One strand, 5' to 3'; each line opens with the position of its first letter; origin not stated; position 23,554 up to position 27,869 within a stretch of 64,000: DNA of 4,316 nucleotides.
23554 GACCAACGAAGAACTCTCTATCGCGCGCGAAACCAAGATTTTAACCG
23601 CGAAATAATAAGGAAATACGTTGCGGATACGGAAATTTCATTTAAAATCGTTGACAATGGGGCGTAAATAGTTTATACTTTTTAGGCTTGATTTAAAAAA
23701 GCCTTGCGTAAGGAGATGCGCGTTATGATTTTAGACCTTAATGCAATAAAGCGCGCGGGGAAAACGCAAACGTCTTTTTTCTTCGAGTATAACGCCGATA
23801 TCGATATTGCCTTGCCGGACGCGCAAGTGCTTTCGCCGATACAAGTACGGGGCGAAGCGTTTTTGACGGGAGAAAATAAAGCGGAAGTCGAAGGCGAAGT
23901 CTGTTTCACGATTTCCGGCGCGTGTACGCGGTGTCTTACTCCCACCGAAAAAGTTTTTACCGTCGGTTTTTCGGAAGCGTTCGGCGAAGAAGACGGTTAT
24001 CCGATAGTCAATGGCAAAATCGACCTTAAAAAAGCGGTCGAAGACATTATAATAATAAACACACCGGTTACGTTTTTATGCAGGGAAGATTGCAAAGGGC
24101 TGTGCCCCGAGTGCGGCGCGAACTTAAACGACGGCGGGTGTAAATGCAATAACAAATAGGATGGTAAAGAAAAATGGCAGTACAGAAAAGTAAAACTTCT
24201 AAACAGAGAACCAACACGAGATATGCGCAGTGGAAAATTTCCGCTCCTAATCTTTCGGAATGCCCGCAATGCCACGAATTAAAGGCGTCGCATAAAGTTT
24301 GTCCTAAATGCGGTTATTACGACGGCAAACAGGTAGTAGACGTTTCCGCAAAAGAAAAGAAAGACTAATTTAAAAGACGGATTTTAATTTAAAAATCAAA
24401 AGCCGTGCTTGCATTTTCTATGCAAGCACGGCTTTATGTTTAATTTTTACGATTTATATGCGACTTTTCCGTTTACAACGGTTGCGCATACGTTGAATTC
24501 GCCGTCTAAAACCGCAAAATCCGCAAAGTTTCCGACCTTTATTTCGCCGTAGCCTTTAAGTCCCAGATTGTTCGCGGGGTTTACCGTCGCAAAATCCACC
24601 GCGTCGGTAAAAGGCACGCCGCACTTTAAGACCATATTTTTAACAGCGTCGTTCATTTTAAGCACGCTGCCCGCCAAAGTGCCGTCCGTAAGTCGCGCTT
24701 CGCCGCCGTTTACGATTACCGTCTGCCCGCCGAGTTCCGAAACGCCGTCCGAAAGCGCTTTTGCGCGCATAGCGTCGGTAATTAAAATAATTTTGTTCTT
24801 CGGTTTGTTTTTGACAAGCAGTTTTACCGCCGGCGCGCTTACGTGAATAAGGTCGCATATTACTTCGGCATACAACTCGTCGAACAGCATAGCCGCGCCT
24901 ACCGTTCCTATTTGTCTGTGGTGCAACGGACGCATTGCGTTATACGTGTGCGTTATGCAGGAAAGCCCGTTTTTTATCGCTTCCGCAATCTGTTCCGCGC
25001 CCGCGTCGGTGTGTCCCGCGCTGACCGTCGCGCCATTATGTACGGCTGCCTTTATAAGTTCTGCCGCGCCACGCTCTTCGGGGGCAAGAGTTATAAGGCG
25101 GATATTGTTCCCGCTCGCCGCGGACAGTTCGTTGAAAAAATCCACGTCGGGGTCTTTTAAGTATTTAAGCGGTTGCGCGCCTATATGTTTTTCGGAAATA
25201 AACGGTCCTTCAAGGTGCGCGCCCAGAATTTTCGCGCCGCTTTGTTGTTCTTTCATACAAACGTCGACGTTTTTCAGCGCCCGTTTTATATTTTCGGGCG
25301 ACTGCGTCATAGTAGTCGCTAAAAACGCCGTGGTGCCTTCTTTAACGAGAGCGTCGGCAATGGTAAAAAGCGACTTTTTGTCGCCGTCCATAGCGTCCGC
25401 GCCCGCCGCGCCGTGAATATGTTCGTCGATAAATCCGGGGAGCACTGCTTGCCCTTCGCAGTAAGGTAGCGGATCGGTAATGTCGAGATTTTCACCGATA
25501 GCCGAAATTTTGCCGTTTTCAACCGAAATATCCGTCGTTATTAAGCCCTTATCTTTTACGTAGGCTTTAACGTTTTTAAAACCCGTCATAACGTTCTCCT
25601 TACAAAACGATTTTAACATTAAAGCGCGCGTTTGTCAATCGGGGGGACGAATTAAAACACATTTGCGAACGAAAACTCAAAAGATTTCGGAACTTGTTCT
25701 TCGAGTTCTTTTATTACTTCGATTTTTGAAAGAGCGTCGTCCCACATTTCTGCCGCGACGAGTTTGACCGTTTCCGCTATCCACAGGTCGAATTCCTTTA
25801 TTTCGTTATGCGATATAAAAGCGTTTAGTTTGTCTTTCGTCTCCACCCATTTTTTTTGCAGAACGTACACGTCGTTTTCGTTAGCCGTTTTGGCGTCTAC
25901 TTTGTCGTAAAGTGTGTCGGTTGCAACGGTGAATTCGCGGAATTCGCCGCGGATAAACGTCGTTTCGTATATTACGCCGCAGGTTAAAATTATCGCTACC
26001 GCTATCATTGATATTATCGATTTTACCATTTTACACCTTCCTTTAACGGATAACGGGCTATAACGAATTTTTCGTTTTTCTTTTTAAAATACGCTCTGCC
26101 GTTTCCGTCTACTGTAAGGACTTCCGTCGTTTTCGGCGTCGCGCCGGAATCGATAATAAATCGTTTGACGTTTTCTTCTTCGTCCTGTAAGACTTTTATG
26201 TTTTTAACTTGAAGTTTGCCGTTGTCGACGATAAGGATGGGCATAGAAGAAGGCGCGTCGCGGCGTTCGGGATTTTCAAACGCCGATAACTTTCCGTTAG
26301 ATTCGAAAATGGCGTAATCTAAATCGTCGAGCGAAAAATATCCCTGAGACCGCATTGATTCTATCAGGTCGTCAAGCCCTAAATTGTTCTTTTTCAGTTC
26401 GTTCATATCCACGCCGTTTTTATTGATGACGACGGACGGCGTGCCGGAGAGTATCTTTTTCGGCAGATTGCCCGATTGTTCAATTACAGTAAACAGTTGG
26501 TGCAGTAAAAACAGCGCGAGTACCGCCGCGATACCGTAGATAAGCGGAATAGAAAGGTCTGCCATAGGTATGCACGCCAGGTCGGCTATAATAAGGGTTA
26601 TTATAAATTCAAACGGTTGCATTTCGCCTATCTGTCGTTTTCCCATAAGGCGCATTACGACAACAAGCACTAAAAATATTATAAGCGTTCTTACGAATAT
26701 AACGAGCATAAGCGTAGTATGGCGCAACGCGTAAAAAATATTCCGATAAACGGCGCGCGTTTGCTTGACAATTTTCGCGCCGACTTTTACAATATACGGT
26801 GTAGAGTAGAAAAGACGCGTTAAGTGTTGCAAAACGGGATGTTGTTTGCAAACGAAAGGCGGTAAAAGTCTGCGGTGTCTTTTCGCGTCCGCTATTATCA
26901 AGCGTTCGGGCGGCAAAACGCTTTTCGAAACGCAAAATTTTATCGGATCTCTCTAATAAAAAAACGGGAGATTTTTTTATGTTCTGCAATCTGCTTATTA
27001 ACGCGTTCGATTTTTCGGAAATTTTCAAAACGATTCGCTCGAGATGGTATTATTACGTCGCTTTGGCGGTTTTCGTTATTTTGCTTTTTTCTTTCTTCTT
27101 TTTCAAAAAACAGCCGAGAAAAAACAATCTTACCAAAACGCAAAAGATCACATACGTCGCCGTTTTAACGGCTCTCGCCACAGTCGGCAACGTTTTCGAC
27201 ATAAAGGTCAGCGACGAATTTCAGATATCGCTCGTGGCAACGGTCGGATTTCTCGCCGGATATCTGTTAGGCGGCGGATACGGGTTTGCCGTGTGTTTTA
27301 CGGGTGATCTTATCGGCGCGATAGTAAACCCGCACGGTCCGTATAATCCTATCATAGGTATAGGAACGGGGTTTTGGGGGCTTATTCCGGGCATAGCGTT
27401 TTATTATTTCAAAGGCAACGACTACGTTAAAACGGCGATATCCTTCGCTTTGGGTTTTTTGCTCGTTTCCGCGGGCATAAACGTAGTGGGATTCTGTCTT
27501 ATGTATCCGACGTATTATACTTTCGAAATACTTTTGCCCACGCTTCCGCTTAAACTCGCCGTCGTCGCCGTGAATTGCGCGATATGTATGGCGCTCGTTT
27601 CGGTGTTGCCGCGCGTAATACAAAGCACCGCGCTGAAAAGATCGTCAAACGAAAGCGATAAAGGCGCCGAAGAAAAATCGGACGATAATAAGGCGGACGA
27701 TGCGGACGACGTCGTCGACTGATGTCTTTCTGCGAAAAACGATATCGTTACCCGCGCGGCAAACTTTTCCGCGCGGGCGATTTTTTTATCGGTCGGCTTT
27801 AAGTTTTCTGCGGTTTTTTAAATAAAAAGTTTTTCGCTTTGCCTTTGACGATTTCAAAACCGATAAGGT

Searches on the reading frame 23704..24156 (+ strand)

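Call 47: search_protein_families(library=pfam, max_evalue=0.001, proteins=[window:23704-24156:+])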
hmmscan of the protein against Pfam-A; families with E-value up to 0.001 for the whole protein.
window:23704-24156:+ (151 aa): 1 family
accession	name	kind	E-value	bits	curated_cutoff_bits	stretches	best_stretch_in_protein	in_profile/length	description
PF02620.22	YceD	-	1.2e-17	64.5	33.2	1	62-150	1-105/119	Large ribosomal RNA subunit accumulation protein YceD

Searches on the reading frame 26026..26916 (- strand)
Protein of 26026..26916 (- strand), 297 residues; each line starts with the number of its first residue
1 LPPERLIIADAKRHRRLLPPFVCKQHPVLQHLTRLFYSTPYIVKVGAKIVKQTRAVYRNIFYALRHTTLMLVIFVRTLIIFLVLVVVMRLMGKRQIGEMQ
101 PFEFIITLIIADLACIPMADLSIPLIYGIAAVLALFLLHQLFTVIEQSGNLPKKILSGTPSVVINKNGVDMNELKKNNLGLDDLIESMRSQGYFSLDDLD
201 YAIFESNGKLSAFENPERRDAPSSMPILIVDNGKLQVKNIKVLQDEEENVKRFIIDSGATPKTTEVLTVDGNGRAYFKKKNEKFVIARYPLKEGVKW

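Call 47: search_protein_families(library=pfam, max_evalue=0.001, proteins=[window:26026-26916:-])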
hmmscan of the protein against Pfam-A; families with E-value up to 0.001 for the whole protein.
window:26026-26916:- (297 aa): 2 families
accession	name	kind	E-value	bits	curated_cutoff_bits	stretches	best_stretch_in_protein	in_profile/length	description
PF04239.17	DUF421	-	8.5e-23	80.7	23.6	1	153-254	7-112/129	YetF C-terminal domain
PF20730.2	YetF_N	-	0.00062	20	26.5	0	71-113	2-44/76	YetF N-terminal transmembrane domain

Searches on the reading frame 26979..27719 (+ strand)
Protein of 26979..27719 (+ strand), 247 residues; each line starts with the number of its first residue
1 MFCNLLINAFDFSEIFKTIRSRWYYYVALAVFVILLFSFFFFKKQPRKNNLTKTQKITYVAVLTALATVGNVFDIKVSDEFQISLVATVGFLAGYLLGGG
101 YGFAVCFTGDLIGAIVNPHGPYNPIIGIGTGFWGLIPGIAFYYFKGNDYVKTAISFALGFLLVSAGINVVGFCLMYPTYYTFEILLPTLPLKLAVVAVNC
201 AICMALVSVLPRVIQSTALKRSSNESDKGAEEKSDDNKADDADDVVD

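Call 47: search_protein_families(library=pfam, max_evalue=0.001, proteins=[window:26979-27719:+])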
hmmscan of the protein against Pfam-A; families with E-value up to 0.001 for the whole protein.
window:26979-27719:+ (247 aa): 2 families
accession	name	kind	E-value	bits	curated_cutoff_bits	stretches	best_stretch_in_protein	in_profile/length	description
PF12822.12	ECF_trnsprt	-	2.4e-11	44.4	30.7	1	55-208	1-162/169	ECF transporter, substrate-specific component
PF07155.17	ECF-ribofla_trS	-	3.1e-10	40.8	26.7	1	53-200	3-160/172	ECF-type riboflavin transporter, S component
